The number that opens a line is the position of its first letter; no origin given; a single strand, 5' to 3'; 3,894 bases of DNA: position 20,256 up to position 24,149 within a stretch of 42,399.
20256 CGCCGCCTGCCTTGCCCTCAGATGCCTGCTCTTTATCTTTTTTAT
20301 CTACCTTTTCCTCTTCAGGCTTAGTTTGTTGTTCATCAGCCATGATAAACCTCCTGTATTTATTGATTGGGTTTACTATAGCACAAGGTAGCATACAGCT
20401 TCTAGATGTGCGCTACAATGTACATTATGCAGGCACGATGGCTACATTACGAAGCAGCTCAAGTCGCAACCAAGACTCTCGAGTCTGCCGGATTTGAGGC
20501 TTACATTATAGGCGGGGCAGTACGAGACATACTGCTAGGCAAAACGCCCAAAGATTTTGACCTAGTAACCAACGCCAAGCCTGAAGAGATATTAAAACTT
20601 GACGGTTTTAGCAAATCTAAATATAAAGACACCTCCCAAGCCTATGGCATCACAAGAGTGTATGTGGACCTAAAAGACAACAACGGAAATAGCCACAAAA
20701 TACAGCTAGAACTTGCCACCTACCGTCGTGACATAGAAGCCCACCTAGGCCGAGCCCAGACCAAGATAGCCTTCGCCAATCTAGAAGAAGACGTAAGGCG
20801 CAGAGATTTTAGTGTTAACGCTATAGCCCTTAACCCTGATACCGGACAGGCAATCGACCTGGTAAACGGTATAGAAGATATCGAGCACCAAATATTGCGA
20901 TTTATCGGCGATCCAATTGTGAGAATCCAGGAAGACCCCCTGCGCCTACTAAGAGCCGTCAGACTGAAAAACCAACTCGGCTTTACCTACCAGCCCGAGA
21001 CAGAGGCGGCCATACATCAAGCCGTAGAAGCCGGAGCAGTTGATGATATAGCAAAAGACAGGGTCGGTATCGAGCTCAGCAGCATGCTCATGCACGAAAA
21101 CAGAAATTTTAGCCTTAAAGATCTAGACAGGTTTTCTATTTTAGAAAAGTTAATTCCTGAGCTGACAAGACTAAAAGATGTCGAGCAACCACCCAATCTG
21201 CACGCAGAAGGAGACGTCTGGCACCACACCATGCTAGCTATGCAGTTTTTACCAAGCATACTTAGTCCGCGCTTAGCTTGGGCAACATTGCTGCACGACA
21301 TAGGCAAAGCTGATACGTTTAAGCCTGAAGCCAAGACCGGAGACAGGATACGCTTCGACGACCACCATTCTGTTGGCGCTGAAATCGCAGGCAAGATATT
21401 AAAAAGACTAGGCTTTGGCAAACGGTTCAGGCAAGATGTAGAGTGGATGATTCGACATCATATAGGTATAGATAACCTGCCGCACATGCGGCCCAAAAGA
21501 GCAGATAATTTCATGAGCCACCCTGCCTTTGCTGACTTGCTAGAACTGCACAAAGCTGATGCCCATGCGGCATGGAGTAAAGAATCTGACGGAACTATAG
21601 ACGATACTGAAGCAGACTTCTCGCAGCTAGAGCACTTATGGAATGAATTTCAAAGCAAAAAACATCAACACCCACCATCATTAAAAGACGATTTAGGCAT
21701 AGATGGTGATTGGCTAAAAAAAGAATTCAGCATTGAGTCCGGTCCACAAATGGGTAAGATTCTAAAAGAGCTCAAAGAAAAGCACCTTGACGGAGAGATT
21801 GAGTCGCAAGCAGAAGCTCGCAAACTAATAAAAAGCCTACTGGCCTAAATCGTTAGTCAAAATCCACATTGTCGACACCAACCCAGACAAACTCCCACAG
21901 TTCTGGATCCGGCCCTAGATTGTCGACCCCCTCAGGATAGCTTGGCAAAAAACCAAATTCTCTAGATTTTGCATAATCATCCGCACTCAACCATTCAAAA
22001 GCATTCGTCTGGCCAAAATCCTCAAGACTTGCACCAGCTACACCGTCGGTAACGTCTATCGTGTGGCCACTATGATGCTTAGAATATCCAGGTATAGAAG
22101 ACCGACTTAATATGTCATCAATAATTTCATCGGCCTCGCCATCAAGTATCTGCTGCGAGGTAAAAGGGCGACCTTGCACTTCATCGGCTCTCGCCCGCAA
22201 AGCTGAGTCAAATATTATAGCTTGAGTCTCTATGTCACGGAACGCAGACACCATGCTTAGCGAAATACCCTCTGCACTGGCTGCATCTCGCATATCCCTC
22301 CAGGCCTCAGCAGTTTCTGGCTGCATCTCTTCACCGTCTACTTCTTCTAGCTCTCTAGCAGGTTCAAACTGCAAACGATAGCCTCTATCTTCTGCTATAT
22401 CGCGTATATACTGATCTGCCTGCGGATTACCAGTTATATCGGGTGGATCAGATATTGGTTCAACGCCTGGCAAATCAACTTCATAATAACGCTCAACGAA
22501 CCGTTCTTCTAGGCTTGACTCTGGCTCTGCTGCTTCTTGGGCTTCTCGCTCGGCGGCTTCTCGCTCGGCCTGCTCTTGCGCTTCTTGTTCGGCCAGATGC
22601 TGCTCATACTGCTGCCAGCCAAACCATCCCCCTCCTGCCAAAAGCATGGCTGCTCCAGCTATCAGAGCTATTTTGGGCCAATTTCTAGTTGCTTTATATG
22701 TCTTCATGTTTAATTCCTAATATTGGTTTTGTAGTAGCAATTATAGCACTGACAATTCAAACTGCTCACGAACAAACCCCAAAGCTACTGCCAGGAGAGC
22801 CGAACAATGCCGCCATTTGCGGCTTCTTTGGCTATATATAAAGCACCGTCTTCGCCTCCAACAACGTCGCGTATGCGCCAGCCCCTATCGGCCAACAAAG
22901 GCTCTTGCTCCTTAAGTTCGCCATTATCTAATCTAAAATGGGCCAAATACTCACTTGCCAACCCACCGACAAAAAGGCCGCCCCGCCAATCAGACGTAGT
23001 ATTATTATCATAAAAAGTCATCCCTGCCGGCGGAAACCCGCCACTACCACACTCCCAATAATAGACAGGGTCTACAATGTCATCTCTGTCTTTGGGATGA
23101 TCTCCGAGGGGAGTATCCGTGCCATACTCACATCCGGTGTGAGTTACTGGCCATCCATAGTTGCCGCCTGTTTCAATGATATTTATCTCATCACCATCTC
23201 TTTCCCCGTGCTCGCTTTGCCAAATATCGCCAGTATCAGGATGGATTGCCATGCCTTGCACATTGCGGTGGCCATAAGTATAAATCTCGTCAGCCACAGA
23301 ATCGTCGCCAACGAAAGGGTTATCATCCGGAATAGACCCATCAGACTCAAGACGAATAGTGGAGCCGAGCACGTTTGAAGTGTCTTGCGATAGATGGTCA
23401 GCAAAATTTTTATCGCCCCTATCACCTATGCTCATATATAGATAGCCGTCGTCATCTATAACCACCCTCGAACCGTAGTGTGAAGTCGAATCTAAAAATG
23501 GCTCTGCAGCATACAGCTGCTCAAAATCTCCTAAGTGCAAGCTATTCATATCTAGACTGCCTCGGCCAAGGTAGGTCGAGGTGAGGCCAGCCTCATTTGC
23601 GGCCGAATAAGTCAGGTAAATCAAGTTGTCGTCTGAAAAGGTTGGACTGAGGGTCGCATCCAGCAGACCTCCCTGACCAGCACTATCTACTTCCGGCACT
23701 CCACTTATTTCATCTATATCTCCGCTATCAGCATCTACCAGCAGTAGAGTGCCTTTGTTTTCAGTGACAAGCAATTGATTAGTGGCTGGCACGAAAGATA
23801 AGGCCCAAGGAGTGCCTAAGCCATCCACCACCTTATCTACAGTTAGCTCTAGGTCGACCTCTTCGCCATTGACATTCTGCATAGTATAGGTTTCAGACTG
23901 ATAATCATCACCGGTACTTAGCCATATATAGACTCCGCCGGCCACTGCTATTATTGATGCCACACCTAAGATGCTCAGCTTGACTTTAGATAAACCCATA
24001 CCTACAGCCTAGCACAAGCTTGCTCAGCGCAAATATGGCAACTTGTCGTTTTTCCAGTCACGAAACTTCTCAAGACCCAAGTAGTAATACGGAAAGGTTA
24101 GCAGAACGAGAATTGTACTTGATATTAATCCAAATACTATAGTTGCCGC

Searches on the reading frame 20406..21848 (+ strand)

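Call 83: search_protein_families(library=pfam, proteins=[window:20406-21848:+], max_evalue=0.00001)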
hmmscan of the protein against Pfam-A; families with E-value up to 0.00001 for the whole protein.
window:20406-21848:+ (480 aa): 4 families
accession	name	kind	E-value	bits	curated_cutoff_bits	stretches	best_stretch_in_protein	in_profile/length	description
PF01743.26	PolyA_pol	-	5.8e-29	101.4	23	1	32-165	1-126/126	Poly A polymerase head domain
PF01966.28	HD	-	2.5e-09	37.9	22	1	289-357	26-90/116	HD domain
PF12627.12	PolyA_pol_RNAbd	-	1.6e-07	31.4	22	1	192-254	1-61/64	Probable RNA and SrmB- binding site of polymerase A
PF13735.12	tRNA_NucTran2_2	-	4.5e-07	30.4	27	1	403-471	83-144/149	tRNA nucleotidyltransferase domain 2 putative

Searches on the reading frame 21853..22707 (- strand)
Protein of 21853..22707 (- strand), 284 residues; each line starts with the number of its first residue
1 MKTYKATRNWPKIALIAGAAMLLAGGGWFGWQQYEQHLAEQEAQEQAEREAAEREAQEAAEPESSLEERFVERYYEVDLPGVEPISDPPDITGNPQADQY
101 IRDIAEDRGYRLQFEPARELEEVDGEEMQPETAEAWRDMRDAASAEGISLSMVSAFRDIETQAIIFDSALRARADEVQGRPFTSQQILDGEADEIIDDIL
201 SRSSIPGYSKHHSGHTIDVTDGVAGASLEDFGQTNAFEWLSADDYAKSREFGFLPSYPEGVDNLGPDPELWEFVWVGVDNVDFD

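Call 83: search_protein_families(library=pfam, proteins=[window:21853-22707:-], max_evalue=0.00001)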
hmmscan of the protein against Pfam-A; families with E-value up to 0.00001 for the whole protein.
window:21853-22707:- (284 aa): 1 family
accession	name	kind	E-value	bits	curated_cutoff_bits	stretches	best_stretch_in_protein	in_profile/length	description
PF02557.22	VanY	-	8.5e-23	81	25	1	127-277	3-131/132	D-alanyl-D-alanine carboxypeptidase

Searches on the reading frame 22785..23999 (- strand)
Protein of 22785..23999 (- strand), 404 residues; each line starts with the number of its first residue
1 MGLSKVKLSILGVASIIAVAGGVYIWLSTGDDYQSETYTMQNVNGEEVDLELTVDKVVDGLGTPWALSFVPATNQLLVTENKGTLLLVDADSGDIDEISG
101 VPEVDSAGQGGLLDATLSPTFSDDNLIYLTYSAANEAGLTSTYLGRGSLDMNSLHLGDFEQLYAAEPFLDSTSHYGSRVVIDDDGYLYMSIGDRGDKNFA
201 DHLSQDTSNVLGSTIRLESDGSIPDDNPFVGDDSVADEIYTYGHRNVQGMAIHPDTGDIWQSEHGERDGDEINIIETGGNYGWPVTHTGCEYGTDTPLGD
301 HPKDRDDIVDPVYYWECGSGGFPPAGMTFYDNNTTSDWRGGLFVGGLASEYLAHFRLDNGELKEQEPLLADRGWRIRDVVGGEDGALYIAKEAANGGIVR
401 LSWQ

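Call 83: search_protein_families(library=pfam, proteins=[window:22785-23999:-], max_evalue=0.00001)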
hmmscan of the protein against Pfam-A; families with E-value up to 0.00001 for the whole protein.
window:22785-23999:- (404 aa): 1 family
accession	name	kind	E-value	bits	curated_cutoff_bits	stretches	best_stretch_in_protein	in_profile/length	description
PF07995.17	GSDH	-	5.1e-116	388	25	1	63-400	3-332/332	Glucose / Sorbosone dehydrogenase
